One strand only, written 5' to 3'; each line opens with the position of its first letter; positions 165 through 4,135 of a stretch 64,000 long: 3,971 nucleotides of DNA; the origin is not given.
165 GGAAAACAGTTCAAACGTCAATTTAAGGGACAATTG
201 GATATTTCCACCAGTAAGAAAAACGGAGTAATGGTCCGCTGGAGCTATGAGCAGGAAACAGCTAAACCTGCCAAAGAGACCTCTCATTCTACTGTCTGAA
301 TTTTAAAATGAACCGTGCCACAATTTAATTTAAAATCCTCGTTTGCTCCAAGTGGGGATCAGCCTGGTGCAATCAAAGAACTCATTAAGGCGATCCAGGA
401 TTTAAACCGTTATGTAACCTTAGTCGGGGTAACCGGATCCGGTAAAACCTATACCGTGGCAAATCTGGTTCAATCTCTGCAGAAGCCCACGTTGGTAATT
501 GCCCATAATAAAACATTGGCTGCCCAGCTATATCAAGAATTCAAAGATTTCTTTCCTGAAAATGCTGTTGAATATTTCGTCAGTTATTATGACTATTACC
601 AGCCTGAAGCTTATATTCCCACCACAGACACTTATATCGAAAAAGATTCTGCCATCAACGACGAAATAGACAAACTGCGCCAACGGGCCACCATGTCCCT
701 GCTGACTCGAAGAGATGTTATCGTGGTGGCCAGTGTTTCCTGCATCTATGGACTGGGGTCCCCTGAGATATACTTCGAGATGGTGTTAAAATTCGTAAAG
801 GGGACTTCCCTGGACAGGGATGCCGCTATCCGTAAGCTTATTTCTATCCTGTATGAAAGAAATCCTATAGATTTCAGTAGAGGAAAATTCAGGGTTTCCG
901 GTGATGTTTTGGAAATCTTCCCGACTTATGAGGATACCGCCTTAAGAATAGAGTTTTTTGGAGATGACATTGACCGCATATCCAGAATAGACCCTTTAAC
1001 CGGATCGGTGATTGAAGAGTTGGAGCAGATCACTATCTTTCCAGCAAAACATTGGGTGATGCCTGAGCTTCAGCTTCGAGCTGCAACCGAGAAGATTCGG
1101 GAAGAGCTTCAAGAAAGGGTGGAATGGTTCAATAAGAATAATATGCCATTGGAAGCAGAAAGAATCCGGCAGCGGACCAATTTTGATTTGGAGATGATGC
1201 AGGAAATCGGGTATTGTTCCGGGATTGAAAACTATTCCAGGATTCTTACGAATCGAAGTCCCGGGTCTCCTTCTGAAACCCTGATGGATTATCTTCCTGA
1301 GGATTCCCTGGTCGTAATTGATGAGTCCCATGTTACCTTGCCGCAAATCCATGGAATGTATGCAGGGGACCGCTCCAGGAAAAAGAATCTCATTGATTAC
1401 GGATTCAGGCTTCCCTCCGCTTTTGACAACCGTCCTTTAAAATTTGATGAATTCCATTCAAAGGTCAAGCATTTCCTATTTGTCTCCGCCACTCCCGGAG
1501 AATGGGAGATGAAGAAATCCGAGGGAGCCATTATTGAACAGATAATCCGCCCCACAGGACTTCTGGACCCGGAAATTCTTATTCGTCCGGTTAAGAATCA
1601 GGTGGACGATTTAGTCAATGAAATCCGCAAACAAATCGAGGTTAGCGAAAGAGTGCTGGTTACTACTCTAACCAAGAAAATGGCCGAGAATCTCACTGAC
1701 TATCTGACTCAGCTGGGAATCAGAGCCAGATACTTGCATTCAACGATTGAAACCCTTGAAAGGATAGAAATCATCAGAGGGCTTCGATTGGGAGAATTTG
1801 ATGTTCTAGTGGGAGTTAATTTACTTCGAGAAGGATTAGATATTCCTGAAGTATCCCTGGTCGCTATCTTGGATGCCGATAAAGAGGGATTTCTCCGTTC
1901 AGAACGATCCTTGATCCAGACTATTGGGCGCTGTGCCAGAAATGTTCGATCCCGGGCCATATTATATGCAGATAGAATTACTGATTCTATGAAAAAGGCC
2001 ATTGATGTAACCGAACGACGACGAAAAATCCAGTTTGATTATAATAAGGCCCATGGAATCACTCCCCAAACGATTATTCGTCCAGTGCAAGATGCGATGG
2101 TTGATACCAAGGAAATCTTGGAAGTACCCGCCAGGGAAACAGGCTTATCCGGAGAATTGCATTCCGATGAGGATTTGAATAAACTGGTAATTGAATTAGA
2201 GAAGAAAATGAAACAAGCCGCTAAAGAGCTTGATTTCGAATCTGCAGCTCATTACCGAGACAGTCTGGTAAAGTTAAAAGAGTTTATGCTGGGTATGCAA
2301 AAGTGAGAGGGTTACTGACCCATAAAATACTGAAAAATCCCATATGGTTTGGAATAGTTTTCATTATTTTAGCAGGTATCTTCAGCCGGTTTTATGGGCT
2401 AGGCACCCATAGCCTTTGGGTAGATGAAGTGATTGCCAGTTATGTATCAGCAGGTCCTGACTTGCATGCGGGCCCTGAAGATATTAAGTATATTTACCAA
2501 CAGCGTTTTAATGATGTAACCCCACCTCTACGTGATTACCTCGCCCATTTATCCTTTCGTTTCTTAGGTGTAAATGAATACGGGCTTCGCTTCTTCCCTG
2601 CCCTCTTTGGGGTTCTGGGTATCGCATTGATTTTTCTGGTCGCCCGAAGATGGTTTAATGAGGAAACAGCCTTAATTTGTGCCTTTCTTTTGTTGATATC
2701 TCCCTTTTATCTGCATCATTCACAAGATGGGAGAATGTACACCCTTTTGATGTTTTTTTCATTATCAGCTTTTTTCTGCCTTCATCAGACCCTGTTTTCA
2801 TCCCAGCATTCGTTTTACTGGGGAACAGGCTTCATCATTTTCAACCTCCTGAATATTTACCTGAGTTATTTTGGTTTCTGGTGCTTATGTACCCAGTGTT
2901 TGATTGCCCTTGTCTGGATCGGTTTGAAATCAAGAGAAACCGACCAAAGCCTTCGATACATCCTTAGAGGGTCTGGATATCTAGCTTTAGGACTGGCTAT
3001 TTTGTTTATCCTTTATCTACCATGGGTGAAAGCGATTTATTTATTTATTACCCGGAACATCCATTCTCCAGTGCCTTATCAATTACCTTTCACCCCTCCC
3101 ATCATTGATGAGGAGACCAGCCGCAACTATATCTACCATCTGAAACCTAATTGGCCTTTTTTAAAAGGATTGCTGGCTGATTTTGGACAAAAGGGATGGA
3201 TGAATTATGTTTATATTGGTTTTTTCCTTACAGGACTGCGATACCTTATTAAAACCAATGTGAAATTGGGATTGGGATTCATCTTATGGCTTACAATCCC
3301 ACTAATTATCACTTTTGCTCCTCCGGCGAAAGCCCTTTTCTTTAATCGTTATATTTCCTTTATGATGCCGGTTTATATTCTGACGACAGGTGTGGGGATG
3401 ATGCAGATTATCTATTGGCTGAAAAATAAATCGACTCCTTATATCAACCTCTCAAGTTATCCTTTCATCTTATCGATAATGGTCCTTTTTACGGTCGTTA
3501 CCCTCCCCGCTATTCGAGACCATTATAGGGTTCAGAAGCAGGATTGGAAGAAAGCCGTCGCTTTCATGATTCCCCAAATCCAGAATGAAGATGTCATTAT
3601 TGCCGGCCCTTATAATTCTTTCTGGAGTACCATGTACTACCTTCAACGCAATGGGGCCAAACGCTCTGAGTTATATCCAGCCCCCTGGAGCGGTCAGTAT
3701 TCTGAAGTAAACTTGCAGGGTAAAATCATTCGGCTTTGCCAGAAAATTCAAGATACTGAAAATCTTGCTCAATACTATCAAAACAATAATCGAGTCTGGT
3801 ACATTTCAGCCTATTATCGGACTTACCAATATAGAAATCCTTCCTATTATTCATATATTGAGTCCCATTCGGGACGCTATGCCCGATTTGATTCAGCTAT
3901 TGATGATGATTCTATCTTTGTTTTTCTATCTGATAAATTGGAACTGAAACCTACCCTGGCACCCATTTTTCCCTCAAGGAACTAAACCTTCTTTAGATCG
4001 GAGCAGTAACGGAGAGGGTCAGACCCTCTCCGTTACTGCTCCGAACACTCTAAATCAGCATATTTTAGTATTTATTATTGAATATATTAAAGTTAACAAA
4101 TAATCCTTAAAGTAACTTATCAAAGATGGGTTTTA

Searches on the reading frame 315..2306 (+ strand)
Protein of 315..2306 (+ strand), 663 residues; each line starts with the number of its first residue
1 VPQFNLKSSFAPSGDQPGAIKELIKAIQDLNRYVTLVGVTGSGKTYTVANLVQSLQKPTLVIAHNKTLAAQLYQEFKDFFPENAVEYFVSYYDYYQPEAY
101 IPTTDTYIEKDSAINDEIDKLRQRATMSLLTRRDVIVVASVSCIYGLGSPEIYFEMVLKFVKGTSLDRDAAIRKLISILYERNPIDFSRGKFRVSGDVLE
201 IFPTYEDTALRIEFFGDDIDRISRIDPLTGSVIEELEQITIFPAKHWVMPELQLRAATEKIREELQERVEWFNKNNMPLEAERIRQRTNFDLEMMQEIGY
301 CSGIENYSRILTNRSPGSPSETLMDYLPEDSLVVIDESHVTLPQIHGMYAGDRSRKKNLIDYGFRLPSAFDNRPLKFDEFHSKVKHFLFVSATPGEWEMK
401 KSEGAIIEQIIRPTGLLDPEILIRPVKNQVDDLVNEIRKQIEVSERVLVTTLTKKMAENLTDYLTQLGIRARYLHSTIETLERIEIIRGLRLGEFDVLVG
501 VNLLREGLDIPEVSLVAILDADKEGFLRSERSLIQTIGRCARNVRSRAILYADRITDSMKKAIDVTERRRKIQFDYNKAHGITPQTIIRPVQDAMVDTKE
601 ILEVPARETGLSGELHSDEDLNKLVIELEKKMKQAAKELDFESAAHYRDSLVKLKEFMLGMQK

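Call 10: search_protein_families(library=pfam, proteins=[window:315-2306:+], max_evalue=0.00001)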
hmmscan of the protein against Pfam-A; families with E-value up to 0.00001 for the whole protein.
window:315-2306:+ (663 aa): 6 families
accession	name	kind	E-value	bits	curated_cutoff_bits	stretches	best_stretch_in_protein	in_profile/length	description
PF17757.6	UvrB_inter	-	5.1e-33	113.5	22.9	1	158-247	1-91/91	UvrB interaction domain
PF12344.14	UvrB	-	1.5e-22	79.6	27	1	550-591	1-42/43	Ultra-violet resistance protein B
PF00271.37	Helicase_C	-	5.7e-20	72.1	23.5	1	431-543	4-109/110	Helicase conserved C-terminal domain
PF04851.21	ResIII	-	5.8e-14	52.8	22.5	1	15-86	7-83/164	Type III restriction enzyme, res subunit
PF02151.25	UVR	-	5.6e-10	39.1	21.5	1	623-656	2-35/36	UvrB/uvrC motif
PF00270.35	DEAD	-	1.2e-06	28.8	26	0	25-84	9-73/167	DEAD/DEAH box helicase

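Call 38: find_homologous_proteins(query=window:315-2306:+, max_evalue=1e-50)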
Query window:315-2306:+ (663 aa): 8000 proteins with E <= 1e-50 among 8000 candidates; the best 120 are listed.
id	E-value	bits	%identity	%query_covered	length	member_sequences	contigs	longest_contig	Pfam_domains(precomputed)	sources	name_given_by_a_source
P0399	0.0e+0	1469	100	100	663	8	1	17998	PF00270.36,PF02151.26,PF17757.7,PF00271.38,PF27431.1,PF04851.22,PF12344.15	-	-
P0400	0.0e+0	1253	83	100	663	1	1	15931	PF00270.36,PF02151.26,PF17757.7,PF00271.38,PF27431.1,PF04851.22,PF12344.15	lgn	-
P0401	0.0e+0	1246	82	100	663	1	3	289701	PF00270.36,PF02151.26,PF17757.7,PF00271.38,PF27431.1,PF04851.22,PF12344.15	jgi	jgi:excinuclease ABC subunit B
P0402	0.0e+0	1240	81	100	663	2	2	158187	PF00270.36,PF02151.26,PF17757.7,PF00271.38,PF27431.1,PF04851.22,PF12344.15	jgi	jgi:excinuclease ABC subunit B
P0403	0.0e+0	1108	72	100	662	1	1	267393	PF00270.36,PF02151.26,PF17757.7,PF00271.38,PF27431.1,PF04851.22,PF12344.15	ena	-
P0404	0.0e+0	1089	72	100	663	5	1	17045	PF00270.36,PF02151.26,PF13604.13,PF17757.7,PF00271.38,PF27431.1,PF04851.22,PF12344.15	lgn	-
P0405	0.0e+0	1066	70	100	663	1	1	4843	PF00270.36,PF02151.26,PF17757.7,PF00271.38,PF27431.1,PF04851.22,PF12344.15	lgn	-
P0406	0.0e+0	1046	70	100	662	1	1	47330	PF00270.36,PF02151.26,PF13604.13,PF17757.7,PF00271.38,PF27431.1,PF04851.22,PF12344.15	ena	-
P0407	0.0e+0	1020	68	100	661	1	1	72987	PF00270.36,PF02151.26,PF17757.7,PF00271.38,PF27431.1,PF04851.22,PF12344.15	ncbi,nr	ncbi:MAG: excinuclease ABC subunit UvrB [bacterium]|nr:excinuclease ABC subunit UvrB [bacterium]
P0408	0.0e+0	1019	68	100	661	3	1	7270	PF00270.36,PF02151.26,PF17757.7,PF00271.38,PF27431.1,PF04851.22,PF12344.15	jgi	jgi:excinuclease ABC subunit B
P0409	0.0e+0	1014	67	100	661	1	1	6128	PF00270.36,PF02151.26,PF17757.7,PF00271.38,PF27431.1,PF04851.22,PF12344.15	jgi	jgi:excinuclease ABC subunit B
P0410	7.6e-269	911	64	98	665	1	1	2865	PF00270.36,PF02151.26,PF13604.13,PF17757.7,PF00271.38,PF27431.1,PF04851.22,PF12344.15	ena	-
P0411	1.5e-268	910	63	100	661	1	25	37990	PF00270.36,PF02151.26,PF17757.7,PF00271.38,PF27431.1,PF04851.22,PF12344.15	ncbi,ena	-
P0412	2.2e-268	910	62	99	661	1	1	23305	PF00270.36,PF02151.26,PF17757.7,PF00271.38,PF27431.1,PF04851.22,PF12344.15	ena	-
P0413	2.7e-268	910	61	100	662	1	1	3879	PF00270.36,PF02151.26,PF17757.7,PF00271.38,PF27431.1,PF04851.22,PF12344.15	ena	-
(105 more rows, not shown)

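Call 61: find_encoding_contigs(protein=window:315-2306:+, flank=10000, max_places=2)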
Protein window:315-2306:+ (663 aa): 2 contigs read that carry it; 1 place shown.
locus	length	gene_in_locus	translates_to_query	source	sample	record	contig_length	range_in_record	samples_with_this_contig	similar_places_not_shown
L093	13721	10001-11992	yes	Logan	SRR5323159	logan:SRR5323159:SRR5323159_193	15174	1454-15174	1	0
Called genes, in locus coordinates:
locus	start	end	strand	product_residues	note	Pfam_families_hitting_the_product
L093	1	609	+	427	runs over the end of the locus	PF05697:Trigger_N, PF09312:SurA_N (faint), PF05698:Trigger_C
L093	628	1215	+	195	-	PF00574:CLP_protease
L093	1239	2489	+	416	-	PF06689:zf-C4_ClpX, PF00493:MCM (weak), PF01078:Mg_chelatase (faint), PF05496:RuvB_N (faint), PF00004:AAA, PF07724:AAA_2, PF07728:AAA_5 (weak), PF10431:ClpB_D2-small (weak)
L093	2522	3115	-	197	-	PF00475:IGPD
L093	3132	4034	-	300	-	PF00583:Acetyltransf_1, PF13673:Acetyltransf_10 (weak), PF13508:Acetyltransf_7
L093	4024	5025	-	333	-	PF04321:RmlD_sub_bind, PF05368:NmrA (weak), PF01073:3Beta_HSD, PF01370:Epimerase, PF02719:Polysacc_synt_2, PF13460:NAD_binding_10, PF16363:GDP_Man_Dehyd, PF07993:NAD_binding_4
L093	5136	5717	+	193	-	PF03602:Cons_hypoth95, PF05175:MTS, PF13847:Methyltransf_31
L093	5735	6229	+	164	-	PF01467:CTP_transf_like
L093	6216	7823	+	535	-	PF13231:PMT_2 (weak)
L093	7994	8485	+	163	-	PF04519:Bactofilin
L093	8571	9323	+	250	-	PF20772:TACO1_YebC_N, PF01709:Transcrip_reg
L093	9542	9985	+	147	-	-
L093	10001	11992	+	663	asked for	PF00270:DEAD (faint), PF04851:ResIII, PF17757:UvrB_inter, PF27431:UvrB_3rd, PF00271:Helicase_C, PF12344:UvrB, PF02151:UVR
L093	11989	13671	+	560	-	PF02366:PMT (weak), PF02516:STT3 (weak), PF13231:PMT_2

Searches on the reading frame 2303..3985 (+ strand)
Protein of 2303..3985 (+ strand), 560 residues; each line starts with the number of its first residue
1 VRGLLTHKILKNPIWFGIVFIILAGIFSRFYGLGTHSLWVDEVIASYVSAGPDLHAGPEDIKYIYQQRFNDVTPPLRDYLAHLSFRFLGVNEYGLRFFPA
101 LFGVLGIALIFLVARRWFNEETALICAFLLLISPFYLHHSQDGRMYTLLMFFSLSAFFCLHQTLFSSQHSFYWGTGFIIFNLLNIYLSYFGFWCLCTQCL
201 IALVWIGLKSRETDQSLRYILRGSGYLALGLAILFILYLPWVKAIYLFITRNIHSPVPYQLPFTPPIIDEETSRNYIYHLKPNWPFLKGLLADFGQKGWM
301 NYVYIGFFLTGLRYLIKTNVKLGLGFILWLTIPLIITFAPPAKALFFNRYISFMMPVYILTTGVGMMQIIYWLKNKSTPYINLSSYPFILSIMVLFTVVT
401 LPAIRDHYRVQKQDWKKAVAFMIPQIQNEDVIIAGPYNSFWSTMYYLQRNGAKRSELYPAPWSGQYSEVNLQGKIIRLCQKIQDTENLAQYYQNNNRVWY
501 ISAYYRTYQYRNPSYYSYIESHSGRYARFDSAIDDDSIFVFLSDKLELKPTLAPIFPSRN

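Call 10: search_protein_families(library=pfam, proteins=[window:2303-3985:+], max_evalue=0.00001)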
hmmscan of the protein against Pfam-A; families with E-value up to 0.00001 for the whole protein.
window:2303-3985:+ (560 aa): 3 families
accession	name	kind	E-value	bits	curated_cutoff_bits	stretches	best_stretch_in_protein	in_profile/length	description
PF13231.12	PMT_2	-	4e-11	43.8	26.1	1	74-206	3-132/160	Dolichyl-phosphate-mannose-protein mannosyltransferase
PF02366.24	PMT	-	2.6e-06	27.6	22.7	1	83-180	72-174/245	Dolichyl-phosphate-mannose-protein mannosyltransferase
PF02516.20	STT3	-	5.8e-06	26.5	24.5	1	97-239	101-241/405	Oligosaccharyl transferase STT3, N-terminal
